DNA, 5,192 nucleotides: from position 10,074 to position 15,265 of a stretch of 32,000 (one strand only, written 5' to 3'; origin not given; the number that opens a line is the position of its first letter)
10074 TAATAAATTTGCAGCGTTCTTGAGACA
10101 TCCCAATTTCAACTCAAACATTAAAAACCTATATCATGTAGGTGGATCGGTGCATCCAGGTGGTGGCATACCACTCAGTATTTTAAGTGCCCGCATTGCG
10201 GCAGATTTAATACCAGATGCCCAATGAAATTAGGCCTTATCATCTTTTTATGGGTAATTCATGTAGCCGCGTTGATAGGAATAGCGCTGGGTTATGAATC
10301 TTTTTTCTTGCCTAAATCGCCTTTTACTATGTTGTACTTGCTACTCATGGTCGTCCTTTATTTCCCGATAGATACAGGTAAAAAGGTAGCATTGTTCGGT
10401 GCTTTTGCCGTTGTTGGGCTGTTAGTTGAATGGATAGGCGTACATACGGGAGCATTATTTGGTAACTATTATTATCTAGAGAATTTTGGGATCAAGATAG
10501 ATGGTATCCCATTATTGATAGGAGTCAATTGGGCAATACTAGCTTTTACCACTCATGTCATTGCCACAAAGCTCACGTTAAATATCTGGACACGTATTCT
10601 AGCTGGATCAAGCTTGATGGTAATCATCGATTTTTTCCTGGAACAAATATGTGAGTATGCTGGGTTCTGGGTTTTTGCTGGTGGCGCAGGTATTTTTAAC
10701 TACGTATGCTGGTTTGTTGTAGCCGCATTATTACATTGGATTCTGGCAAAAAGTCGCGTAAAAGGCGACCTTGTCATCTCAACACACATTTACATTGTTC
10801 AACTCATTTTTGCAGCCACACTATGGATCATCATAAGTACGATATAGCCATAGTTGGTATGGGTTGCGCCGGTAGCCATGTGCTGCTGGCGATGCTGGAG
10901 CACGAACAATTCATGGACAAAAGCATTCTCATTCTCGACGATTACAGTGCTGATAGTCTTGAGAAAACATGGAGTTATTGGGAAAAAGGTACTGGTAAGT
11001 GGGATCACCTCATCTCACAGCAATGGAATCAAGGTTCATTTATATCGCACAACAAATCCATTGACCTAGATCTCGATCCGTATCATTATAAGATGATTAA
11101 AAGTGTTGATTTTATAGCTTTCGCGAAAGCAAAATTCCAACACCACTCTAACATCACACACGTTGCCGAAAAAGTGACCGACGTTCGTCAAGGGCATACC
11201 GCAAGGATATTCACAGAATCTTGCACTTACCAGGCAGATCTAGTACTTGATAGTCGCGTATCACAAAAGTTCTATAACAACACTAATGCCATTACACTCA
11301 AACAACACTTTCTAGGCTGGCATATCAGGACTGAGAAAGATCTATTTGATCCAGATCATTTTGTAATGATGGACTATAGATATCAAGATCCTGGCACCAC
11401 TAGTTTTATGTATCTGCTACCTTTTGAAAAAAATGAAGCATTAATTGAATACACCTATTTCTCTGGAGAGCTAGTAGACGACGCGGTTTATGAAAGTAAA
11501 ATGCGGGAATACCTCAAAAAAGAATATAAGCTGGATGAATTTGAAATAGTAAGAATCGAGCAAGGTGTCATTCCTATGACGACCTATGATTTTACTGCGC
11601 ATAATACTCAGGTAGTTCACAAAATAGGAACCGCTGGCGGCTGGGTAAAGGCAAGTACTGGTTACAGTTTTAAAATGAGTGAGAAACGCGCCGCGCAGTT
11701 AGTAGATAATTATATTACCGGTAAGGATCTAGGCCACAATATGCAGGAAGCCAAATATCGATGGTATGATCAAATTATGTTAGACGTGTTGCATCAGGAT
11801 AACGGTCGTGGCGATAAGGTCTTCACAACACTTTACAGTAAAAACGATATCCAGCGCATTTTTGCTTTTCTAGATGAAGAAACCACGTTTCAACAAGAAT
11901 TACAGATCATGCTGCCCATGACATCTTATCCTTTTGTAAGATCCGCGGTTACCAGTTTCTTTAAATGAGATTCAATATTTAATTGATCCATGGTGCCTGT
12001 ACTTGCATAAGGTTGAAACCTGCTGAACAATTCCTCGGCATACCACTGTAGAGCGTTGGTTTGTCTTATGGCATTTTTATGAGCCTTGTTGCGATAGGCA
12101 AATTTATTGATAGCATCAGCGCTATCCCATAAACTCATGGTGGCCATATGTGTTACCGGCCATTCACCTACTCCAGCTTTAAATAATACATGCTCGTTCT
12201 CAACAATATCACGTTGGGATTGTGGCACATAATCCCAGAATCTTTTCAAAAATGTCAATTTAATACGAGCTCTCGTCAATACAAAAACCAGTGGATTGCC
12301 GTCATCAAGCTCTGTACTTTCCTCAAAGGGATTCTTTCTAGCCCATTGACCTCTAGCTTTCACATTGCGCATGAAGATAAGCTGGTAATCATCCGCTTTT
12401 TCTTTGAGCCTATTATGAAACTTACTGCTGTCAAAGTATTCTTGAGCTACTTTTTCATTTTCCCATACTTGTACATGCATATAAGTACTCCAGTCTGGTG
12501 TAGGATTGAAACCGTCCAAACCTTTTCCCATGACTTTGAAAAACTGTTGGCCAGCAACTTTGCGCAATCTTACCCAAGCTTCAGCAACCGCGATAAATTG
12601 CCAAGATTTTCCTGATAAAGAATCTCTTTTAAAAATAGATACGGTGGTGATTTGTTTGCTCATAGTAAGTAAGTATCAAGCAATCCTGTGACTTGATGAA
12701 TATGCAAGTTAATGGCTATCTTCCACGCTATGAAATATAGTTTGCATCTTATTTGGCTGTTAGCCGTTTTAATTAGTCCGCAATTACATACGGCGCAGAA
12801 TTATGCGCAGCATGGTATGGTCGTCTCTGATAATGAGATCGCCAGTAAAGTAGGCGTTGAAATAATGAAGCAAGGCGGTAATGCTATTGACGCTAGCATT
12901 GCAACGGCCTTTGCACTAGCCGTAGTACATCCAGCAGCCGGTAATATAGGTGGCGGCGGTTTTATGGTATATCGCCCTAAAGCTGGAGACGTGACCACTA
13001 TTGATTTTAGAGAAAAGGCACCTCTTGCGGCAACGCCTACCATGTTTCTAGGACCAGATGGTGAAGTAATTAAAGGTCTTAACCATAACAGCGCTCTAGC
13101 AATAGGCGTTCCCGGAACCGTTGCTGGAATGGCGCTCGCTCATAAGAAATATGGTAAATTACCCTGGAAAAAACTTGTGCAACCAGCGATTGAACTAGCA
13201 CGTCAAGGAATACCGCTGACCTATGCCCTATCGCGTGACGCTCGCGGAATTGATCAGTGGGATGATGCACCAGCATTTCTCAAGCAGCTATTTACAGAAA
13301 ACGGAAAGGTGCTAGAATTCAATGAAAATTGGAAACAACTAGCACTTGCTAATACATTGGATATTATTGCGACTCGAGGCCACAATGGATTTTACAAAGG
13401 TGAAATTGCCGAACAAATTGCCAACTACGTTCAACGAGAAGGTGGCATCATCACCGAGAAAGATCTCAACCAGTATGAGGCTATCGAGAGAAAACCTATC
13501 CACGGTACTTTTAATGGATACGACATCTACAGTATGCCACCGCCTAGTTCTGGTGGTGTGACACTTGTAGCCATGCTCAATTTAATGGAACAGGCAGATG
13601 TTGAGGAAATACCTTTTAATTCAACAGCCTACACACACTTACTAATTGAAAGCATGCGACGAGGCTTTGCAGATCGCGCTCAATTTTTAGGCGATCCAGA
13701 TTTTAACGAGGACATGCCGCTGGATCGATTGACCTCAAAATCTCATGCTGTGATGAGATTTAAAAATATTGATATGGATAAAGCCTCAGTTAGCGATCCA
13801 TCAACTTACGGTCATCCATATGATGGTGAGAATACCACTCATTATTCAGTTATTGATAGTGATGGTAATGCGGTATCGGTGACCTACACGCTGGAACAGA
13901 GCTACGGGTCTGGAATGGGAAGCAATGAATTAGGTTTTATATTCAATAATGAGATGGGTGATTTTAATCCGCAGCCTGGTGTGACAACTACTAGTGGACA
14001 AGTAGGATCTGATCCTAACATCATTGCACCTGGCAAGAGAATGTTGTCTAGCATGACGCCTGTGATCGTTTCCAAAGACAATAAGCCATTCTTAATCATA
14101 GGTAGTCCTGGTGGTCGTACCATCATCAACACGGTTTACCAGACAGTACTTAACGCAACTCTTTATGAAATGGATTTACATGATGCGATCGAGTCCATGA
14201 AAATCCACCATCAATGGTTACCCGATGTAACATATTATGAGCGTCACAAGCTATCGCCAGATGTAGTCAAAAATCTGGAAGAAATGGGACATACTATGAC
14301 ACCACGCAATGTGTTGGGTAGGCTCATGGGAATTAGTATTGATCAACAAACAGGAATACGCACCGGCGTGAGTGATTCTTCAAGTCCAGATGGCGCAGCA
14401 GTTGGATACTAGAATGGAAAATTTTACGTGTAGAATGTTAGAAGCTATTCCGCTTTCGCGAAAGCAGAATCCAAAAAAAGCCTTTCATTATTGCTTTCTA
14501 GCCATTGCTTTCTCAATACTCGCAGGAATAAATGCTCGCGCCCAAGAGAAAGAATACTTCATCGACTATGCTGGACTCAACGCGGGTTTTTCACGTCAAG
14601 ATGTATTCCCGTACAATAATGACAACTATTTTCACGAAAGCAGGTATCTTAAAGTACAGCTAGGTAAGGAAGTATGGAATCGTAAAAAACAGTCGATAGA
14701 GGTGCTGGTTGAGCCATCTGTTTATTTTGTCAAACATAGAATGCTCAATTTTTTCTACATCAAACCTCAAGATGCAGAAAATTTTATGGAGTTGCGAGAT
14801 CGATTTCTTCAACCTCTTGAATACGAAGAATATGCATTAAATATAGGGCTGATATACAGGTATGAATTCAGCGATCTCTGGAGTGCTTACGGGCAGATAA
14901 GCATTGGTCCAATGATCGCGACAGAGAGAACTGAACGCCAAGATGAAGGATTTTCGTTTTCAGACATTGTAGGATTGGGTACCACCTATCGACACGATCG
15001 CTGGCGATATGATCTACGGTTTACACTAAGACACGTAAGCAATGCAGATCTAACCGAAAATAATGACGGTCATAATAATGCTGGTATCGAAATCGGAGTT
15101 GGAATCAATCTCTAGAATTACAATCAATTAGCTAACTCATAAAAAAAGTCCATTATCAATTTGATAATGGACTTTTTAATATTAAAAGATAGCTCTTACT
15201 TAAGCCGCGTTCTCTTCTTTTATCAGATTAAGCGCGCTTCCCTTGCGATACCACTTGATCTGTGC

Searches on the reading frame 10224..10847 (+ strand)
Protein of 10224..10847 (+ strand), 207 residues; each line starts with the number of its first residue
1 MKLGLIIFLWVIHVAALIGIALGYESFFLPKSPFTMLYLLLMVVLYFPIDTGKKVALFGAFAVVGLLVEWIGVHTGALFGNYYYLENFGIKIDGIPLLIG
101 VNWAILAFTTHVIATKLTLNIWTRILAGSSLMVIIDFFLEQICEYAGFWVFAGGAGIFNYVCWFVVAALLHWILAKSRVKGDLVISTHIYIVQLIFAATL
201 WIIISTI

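Call 75: search_protein_families(library=pfam, proteins=[window:10224-10847:+], max_evalue=0.00001)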
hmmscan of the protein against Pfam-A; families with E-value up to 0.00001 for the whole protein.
window:10224-10847:+ (207 aa): 1 family
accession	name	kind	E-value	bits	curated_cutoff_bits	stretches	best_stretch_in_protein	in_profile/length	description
PF04240.17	Caroten_synth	-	2.3e-21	77.1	25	1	40-201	11-190/209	Carotenoid biosynthesis protein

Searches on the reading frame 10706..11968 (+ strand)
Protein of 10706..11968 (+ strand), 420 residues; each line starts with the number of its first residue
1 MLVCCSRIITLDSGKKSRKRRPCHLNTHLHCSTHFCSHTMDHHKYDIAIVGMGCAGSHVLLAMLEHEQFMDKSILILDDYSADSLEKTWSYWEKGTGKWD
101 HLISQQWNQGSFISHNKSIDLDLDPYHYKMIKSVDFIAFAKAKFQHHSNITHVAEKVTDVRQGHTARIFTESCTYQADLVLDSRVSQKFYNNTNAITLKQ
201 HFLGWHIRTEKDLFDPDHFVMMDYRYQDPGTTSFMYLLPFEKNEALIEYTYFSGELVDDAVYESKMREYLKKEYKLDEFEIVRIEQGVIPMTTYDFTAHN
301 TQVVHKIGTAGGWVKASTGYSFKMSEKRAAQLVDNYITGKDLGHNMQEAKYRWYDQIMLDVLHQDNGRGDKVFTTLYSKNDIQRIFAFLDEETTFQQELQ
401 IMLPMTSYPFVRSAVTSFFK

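Call 7: search_protein_families(library=pfam, proteins=[window:10706-11968:+])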
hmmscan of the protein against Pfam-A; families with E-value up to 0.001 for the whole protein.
window:10706-11968:+ (420 aa): 1 family
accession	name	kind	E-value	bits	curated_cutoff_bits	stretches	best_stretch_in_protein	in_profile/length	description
PF05834.18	Lycopene_cycl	-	1.3e-50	173.1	23.4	1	46-413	1-378/380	Lycopene cyclase protein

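Call 52: search_protein_representatives(protein=window:10823-11968:+)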
Query: 381 residues. Proteins with E-value up to 0.001 (for the whole library): 3009; up to 1e-10: 2159; up to 1e-30: 902. The best 150 are listed.
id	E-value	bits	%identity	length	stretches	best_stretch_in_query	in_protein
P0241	1.4e-111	389.7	48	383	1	1-373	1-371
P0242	2.5e-95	336.1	40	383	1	5-377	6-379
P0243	6.5e-92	324.9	42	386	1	5-374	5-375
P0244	9.6e-92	324.3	39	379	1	4-376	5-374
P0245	4.2e-91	322.2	40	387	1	5-372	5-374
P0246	2.7e-88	313.0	37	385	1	6-375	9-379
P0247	3.4e-87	309.4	39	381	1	5-374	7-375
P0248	8.0e-87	308.1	41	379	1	1-374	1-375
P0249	2.4e-86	306.6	42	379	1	5-380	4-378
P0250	2.9e-86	306.3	39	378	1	6-374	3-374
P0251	9.6e-86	304.6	43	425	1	56-375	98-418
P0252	1.7e-84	300.5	43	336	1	52-377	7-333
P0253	6.5e-84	298.6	40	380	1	4-375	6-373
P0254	3.7e-83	296.1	39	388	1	5-374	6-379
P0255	3.9e-83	296.0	39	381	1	6-374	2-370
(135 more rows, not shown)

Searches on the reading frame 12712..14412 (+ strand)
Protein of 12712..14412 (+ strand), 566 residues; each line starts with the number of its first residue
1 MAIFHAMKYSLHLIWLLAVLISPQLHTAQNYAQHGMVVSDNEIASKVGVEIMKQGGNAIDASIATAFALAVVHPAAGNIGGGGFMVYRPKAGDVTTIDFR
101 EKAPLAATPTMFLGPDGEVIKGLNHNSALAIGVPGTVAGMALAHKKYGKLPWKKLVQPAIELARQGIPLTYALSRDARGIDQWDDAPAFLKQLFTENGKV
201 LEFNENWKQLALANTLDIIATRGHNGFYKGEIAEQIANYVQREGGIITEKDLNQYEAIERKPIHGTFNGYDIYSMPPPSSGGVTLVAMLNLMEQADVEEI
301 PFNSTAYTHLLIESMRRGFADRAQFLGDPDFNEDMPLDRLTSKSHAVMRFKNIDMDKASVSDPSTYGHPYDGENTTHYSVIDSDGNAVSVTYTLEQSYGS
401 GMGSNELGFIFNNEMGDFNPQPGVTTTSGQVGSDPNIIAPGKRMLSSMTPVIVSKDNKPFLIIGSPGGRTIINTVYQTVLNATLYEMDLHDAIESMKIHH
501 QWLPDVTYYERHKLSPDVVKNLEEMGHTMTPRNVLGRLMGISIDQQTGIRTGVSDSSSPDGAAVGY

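Call 75: search_protein_families(library=pfam, proteins=[window:12712-14412:+], max_evalue=0.00001)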
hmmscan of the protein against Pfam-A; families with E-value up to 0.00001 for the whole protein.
window:12712-14412:+ (566 aa): 1 family
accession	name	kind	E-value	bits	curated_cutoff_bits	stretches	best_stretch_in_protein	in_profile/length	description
PF01019.26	G_glu_transpept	-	5.1e-159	530.8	27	1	50-557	2-509/512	Gamma-glutamyltranspeptidase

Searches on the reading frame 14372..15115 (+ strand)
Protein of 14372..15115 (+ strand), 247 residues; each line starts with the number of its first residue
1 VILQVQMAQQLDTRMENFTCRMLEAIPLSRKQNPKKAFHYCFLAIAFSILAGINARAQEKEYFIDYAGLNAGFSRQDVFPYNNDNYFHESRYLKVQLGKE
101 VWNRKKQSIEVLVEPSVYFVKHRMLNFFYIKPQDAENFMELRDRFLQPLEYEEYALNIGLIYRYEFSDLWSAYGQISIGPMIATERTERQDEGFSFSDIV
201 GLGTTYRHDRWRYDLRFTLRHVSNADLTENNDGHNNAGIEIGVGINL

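Call 7: search_protein_families(library=pfam, proteins=[window:14372-15115:+])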
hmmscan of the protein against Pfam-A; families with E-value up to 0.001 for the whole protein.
window:14372-15115:+ (247 aa): 2 families
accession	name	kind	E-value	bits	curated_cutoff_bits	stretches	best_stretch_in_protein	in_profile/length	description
PF09411.16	PagL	-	2.5e-12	47.5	23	1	149-243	37-135/136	Lipid A 3-O-deacylase (PagL)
PF13505.12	OMP_b-brl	-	0.00086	19.9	28.7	0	50-244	6-172/175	Outer membrane protein beta-barrel domain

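Call 59: search_protein_families(library=pfam, proteins=[window:14435-15115:+], max_evalue=1)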
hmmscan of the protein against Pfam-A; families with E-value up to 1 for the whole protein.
window:14435-15115:+ (226 aa): 3 families
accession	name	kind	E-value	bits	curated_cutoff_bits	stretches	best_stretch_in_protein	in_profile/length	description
PF09411.16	PagL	-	2e-12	47.8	23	1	128-222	37-135/136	Lipid A 3-O-deacylase (PagL)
PF13505.12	OMP_b-brl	-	0.00065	20.4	28.7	1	29-223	6-172/175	Outer membrane protein beta-barrel domain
PF14391.12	DUF4421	-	0.0019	18.1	32.1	1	119-221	192-299/302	Domain of unknown function (DUF4421)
